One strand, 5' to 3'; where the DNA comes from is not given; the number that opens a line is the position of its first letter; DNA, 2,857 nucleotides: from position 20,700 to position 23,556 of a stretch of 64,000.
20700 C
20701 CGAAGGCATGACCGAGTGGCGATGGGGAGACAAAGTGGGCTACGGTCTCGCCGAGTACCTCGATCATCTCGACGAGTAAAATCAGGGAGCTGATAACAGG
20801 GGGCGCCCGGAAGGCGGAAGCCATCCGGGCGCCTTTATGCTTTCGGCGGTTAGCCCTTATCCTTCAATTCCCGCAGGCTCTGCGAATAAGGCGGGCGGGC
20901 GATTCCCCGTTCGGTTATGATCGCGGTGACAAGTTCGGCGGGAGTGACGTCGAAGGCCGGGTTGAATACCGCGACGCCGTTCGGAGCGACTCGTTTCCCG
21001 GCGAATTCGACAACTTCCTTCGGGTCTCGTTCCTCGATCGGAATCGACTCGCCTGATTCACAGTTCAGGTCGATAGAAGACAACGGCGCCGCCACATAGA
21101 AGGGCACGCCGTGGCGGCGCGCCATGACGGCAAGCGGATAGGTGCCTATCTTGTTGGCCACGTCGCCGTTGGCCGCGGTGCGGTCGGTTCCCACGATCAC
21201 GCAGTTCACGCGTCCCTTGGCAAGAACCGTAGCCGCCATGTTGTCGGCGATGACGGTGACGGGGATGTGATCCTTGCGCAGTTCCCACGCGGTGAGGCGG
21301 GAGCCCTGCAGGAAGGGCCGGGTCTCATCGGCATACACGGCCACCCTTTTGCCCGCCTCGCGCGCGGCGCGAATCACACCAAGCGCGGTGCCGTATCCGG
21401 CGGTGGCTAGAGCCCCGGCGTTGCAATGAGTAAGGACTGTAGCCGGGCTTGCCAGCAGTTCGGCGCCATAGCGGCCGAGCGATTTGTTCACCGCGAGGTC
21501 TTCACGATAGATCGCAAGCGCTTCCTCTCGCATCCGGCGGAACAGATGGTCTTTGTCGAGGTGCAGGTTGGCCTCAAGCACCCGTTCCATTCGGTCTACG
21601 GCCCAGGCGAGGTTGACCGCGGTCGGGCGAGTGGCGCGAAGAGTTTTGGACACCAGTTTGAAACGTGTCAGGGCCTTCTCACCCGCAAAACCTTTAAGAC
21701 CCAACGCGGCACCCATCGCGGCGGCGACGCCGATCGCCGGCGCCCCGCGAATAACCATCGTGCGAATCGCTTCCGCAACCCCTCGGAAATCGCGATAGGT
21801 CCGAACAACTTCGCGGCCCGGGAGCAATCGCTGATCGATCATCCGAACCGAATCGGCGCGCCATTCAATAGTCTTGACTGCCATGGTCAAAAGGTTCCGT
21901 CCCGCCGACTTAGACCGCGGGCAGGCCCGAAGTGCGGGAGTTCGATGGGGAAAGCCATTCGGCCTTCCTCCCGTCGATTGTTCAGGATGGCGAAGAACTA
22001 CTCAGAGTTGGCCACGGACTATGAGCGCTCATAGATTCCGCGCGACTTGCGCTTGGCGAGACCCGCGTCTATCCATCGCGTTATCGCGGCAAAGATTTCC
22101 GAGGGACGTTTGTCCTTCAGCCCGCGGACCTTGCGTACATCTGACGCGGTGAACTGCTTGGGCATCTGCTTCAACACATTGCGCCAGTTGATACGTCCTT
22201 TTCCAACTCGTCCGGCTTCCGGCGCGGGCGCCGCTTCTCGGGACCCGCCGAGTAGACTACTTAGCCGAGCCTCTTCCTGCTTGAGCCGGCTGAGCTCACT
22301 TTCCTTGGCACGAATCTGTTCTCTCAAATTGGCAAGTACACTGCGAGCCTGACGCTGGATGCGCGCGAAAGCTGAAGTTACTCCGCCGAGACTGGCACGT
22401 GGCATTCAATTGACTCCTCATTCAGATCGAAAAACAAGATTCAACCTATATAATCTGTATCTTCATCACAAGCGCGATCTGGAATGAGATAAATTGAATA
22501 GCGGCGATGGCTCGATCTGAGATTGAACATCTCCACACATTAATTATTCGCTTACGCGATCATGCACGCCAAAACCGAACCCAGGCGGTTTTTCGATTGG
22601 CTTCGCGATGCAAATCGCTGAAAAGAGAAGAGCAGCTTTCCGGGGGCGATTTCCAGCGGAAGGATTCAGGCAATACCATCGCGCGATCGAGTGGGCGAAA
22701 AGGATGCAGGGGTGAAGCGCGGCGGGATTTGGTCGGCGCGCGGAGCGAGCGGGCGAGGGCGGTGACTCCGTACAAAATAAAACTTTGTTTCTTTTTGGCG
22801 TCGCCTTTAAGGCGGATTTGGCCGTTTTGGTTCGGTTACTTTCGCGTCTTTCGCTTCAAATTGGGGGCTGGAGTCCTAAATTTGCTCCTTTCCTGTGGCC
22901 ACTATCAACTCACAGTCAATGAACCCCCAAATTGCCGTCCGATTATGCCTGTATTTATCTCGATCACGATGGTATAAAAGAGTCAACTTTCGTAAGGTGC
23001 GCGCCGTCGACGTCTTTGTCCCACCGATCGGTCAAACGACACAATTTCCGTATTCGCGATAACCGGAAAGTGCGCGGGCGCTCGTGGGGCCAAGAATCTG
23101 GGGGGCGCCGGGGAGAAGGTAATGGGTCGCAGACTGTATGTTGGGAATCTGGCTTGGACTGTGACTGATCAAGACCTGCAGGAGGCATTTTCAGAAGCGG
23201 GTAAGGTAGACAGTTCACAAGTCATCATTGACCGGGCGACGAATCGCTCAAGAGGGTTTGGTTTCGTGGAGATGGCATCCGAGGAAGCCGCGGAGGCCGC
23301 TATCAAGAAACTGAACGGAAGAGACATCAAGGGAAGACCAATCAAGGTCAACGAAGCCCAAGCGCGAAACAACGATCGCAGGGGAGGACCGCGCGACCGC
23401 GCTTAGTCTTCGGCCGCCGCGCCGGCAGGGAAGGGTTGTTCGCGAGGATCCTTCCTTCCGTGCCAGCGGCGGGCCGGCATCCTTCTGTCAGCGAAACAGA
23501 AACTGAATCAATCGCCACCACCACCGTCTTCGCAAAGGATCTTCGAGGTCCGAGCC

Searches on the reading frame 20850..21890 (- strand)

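Call 53: search_protein_families(library=pfam, proteins=[window:20850-21890:-], max_evalue=0.001)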
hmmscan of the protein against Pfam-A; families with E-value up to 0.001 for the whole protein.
window:20850-21890:- (346 aa): 1 family
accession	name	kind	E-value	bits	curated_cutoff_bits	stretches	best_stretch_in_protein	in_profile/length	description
PF01008.23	IF-2B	-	4.7e-82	275.8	22.4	1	47-333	2-280/280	Initiation factor 2 subunit family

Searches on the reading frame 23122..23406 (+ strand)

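Call 69: search_protein_families(library=pfam, proteins=[window:23122-23406:+], max_evalue=0.00001)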
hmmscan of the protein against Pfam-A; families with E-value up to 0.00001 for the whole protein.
window:23122-23406:+ (94 aa): 1 family
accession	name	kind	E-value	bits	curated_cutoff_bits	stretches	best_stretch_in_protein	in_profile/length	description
PF00076.28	RRM_1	-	7e-25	87.1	20.7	1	5-75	1-70/70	RNA recognition motif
